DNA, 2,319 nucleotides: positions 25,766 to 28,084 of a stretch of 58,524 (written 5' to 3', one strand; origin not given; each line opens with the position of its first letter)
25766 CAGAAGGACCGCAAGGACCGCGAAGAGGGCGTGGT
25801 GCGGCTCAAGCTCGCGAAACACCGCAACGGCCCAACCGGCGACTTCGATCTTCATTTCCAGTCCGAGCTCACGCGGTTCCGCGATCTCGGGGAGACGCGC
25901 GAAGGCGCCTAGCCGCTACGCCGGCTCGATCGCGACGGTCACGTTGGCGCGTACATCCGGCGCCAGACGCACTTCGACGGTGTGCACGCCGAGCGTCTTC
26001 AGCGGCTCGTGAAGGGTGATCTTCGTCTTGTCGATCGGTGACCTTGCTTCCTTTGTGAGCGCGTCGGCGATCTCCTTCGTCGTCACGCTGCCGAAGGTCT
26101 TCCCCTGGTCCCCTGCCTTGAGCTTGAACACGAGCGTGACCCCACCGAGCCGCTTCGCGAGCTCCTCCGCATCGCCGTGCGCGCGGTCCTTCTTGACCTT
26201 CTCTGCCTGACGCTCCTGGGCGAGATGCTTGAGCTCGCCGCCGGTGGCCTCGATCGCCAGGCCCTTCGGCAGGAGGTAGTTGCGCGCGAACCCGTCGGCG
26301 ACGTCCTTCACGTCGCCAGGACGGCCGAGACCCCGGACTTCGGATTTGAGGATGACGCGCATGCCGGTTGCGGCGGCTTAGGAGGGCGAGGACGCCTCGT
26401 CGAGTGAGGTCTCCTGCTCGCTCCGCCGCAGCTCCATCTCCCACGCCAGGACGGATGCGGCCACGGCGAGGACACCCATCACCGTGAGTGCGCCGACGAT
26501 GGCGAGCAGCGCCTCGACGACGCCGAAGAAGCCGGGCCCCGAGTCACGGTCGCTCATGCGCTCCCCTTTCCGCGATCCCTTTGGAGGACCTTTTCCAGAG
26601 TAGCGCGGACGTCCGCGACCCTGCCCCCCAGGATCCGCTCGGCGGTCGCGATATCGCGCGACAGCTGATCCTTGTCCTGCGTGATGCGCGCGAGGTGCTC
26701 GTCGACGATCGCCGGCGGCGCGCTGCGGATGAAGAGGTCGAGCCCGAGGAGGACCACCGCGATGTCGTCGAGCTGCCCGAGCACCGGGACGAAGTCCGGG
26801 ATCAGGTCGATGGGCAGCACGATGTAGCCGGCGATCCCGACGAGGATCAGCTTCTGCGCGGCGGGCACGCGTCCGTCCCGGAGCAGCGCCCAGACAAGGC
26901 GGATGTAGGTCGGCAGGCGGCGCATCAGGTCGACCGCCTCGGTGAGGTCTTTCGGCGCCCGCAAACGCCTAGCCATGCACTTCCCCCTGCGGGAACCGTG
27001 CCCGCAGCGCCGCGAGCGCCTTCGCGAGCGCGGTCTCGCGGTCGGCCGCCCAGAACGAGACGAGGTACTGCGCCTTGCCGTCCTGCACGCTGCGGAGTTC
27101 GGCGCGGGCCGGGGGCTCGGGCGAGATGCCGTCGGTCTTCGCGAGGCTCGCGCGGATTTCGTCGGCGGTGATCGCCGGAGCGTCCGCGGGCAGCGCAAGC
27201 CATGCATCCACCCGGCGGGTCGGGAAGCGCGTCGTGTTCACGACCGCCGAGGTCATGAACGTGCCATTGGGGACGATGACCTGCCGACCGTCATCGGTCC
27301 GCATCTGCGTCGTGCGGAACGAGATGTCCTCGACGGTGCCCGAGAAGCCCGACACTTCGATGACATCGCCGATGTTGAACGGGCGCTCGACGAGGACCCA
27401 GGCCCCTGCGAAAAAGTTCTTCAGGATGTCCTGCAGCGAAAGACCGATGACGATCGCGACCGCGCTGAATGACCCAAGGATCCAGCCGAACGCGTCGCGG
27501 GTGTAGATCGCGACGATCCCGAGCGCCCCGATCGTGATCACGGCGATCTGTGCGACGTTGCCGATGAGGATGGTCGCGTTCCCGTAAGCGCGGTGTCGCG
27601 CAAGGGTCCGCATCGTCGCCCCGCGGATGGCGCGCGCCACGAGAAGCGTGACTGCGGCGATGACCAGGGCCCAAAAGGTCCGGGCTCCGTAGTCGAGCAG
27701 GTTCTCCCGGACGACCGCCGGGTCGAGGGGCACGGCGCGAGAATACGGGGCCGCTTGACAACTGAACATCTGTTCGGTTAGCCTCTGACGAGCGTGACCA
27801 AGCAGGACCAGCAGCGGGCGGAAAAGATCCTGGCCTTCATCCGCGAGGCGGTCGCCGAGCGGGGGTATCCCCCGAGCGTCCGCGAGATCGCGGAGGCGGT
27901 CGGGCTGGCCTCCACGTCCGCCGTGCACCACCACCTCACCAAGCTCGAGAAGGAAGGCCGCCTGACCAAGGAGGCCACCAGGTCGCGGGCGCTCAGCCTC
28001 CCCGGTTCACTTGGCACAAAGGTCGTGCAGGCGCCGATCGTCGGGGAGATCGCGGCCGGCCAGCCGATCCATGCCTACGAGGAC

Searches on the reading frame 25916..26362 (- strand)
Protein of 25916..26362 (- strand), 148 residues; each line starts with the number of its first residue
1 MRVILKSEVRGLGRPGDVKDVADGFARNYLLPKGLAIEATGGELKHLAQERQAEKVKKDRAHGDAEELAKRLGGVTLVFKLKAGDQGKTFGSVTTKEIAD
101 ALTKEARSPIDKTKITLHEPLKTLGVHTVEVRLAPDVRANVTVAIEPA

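Call 9: search_protein_families(library=pfam, proteins=[window:25916-26362:-], max_evalue=0.0001)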
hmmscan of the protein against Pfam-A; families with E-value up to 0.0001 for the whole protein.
window:25916-26362:- (148 aa): 2 families
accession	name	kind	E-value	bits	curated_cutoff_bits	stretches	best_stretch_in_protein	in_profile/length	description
PF03948.19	Ribosomal_L9_C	-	3.3e-27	95.2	23.2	1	64-146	2-85/86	Ribosomal protein L9, C-terminal domain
PF01281.25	Ribosomal_L9_N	-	1.1e-20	73.3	20.7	1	1-47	1-47/47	Ribosomal protein L9, N-terminal domain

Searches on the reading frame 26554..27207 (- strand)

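Call 75: search_protein_families(library=pfam, proteins=[window:26554-27207:-], max_evalue=0.0001)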
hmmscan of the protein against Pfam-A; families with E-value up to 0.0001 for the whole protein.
window:26554-27207:- (217 aa): 1 family
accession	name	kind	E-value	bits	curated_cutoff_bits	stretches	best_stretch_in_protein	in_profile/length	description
PF06803.17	DUF1232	-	4.9e-14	52.2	23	1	119-154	2-37/37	Protein of unknown function (DUF1232)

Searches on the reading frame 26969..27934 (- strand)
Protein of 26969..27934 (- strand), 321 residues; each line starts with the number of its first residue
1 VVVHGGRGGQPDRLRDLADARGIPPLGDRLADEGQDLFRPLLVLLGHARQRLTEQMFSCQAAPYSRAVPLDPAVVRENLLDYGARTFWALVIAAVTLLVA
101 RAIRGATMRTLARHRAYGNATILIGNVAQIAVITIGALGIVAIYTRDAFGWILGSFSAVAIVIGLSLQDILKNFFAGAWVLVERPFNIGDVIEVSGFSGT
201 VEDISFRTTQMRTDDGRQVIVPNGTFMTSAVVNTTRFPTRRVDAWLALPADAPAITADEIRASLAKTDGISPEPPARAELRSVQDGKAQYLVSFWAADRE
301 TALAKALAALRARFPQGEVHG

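Call 9: search_protein_families(library=pfam, proteins=[window:26969-27934:-], max_evalue=0.0001)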
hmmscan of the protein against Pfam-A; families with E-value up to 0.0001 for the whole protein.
window:26969-27934:- (321 aa): 1 family
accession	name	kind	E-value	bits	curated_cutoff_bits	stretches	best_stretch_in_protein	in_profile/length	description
PF00924.24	MS_channel_2nd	-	7.9e-25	87.2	20.2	1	169-236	1-68/68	Mechanosensitive ion channel, beta-domain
